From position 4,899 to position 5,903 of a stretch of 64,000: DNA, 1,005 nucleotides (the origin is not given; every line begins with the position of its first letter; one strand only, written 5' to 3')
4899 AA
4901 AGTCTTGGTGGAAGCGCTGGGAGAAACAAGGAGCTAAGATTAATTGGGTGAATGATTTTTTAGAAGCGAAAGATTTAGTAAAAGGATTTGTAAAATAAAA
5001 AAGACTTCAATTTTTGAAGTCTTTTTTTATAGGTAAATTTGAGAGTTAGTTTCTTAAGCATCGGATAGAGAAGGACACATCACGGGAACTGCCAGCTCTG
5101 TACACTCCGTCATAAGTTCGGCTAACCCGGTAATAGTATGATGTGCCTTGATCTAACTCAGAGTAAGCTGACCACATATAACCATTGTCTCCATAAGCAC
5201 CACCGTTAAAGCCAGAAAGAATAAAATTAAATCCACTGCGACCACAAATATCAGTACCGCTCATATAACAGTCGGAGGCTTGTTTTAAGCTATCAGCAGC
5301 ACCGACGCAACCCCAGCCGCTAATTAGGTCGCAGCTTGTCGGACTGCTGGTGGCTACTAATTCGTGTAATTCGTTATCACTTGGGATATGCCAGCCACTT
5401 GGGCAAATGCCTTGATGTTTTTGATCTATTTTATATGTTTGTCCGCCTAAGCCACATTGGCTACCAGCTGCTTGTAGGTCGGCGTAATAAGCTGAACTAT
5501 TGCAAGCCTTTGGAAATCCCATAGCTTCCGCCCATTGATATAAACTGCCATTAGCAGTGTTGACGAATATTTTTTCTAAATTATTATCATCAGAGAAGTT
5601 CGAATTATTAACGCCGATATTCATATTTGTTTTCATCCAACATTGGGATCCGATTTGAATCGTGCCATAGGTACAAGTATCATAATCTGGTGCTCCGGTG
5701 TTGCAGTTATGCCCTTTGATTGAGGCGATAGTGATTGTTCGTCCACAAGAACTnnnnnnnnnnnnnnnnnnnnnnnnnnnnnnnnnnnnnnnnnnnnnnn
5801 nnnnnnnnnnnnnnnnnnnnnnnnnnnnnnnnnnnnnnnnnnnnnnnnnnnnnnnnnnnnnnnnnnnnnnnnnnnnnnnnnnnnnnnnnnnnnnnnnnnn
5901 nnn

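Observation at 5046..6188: Prepilin signal fused to a FISUMP domain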

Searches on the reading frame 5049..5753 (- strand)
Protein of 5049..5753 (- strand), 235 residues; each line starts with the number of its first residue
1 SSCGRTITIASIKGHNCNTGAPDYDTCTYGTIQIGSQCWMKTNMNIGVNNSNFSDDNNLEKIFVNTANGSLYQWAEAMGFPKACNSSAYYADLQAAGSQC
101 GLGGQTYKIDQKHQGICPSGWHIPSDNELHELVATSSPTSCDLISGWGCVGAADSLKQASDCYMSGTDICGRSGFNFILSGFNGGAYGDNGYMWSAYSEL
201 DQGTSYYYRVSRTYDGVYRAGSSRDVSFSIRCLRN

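Call 41: predict_structure(alignment_id=A2)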
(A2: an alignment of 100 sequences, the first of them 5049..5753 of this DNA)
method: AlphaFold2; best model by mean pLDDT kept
length: 235 residues; sequences in the alignment: 100
mean_pLDDT: 90.9   pTM: 0.89
mean pLDDT of the five models: 90.9, 90.5, 90.0, 89.9, 89.7
residues with pLDDT >= 90: 177; 70-90: 44; 50-70: 14; < 50: 0
segments of 3 or more residues with pLDDT < 50: none
pLDDT, mean of each block of 10 residues (from residue 1): 90 97 95 96 97 93 92 96 88 73 71 94 96 94 91 95 75 95 91 91 90 95 96 95
secondary structure, 60 per line:
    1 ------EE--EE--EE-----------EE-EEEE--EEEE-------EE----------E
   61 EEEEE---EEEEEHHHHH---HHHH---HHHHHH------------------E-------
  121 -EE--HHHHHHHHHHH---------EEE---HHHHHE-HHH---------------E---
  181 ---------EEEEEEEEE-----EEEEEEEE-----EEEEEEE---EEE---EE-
elements in order: E31-34 E37-40 E60-65 E69-73 H74-78 H82-85 H89-94 H126-136 E146-148 H152-156 E190-198 E204-211 E217-223 E227-229

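Call 45: fold_search(model_id=the predicted structure, library=pdb)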
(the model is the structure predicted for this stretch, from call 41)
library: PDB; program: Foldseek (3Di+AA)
matches with E <= 10: 109; with E <= 0.001: 0
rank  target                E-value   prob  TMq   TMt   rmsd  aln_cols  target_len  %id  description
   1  4eps                  3.9e-01  0.30  0.24  0.12   7.1       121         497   15  Crystal structure of a fimbrial protein (BACOVA_04982) from Bacteroides ovatus ATCC 8483 at 1.85 A resolution (released 2012-06-13)
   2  1ukm_B                5.7e-01  0.10  0.16  0.29  17.6       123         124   12  Crystal structure of EMS16, an Antagonist of collagen receptor integrin alpha2beta1 (GPIa/IIa) (released 2003-11-04)
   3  4iop_B                7.8e-01  0.06  0.14  0.25  15.2       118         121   11  Crystal structure of NKp65 bound to its ligand KACL (released 2013-07-17)
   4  7qaj_B                9.4e-01  0.06  0.16  0.27  17.8       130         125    8  ZK002 with Anti-angiogenic and Anti-inflamamtory Properties (released 2023-06-14)
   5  8q4e_A                9.9e-01  0.12  0.26  0.44  11.7       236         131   13  Structure of Legionella pneumophila Lcl C-terminal domain (released 2023-12-27)
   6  7qaj_F                1.5e+00  0.06  0.16  0.29  17.7       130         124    8  ZK002 with Anti-angiogenic and Anti-inflamamtory Properties (released 2023-06-14)
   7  1v7p_B                1.7e+00  0.07  0.23  0.39  17.3       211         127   11  Structure of EMS16-alpha2-I domain complex (released 2004-09-07)
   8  2c0c_A                1.8e+00  0.04  0.10  0.08   6.3        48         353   10  Structure of the MGC45594 gene product (released 2005-09-12)
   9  7qaj_H                2.1e+00  0.04  0.16  0.28  17.8       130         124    9  ZK002 with Anti-angiogenic and Anti-inflamamtory Properties (released 2023-06-14)
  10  3bx4_B                2.2e+00  0.02  0.16  0.24  13.2       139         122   14  Crystal structure of the snake venom toxin aggretin (released 2008-08-26)
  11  5thp_H                2.5e+00  0.04  0.16  0.28  18.2       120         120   14  Rhodocetin in complex with the integrin alpha2-A domain (released 2017-08-02)
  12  5thp_B                2.7e+00  0.04  0.16  0.29  17.9       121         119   10  Rhodocetin in complex with the integrin alpha2-A domain (released 2017-08-02)
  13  1uos_B                2.7e+00  0.02  0.14  0.23  17.6       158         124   10  The Crystal Structure of the Snake Venom Toxin Convulxin (released 2003-10-14)
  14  1c3a_B                2.9e+00  0.03  0.12  0.20   9.8        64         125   14  CRYSTAL STRUCTURE OF FLAVOCETIN-A FROM THE HABU SNAKE VENOM, A NOVEL CYCLIC TETRAMER OF C-TYPE LECTIN-LIKE HETERODIMER (released 2000-03-06)
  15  4urm_B                3.0e+00  0.02  0.14  0.16   8.0        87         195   11  Crystal Structure of Staph GyraseB 24kDa in complex with Kibdelomycin (released 2014-07-30)
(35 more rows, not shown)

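Call 50: fold_search(model_id=the predicted structure, library=viral)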
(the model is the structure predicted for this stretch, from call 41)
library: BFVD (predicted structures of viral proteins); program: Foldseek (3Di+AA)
matches with E <= 10: 98; with E <= 0.001: 2
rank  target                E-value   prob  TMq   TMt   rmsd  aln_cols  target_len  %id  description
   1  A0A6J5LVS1            2.3e-08  1.00  0.49  0.14   5.2       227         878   17  Fibrobacter succinogenes major paralogous domain [uncultured Caudovirales phage]
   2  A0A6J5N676            4.9e-05  1.00  0.37  0.24   7.6       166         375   17  Fibrobacter succinogenes major paralogous domain [uncultured Caudovirales phage]
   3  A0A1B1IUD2            8.9e-03  0.97  0.39  0.10  16.6       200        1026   10  (no name in the UniProt tables at hand)
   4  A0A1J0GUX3            1.7e-02  0.51  0.27  0.30  14.1       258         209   12  (no name in the UniProt tables at hand)
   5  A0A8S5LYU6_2          3.9e-02  0.41  0.23  0.07  11.7       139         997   16  DUF1566 domain-containing protein [Siphoviridae sp. ctkcl3]
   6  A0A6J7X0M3            2.1e-01  0.30  0.31  0.14  13.3       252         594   12  Peptidase S74 domain-containing protein [uncultured Caudovirales phage]
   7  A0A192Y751            2.2e-01  0.25  0.30  0.43   9.1       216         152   11  Uncharacterized protein [Pseudomonas phage KTN4]
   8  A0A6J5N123            3.7e-01  0.14  0.24  0.29  11.5       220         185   10  DUF1566 domain-containing protein [uncultured Caudovirales phage]
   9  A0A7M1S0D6            3.7e-01  0.11  0.27  0.28  12.0       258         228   11  DUF1566 domain-containing protein [uncultured phage cr10_1]
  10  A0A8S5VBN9            3.9e-01  0.06  0.24  0.19  16.0       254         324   14  DUF6273 domain-containing protein [Myoviridae sp. ctbEa13]
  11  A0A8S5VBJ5            4.4e-01  0.28  0.24  0.21   5.8       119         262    9  ATP-binding sugar transporter [Myoviridae sp. ctbEa13]
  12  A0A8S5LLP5            5.0e-01  0.08  0.26  0.11  12.3       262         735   11  Interferon alpha/beta receptor 1, Interferon I interferon signaling complex [Siphoviridae sp. ctvok7]
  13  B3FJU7                6.0e-01  0.15  0.34  0.29   9.5       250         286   11  Virion structural protein [Pseudomonas phage 201phi2-1]
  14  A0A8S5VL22            9.3e-01  0.08  0.28  0.11  11.7       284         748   11  (no name in the UniProt tables at hand)
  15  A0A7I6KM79            9.3e-01  0.04  0.21  0.19  15.7       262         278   10  (no name in the UniProt tables at hand)
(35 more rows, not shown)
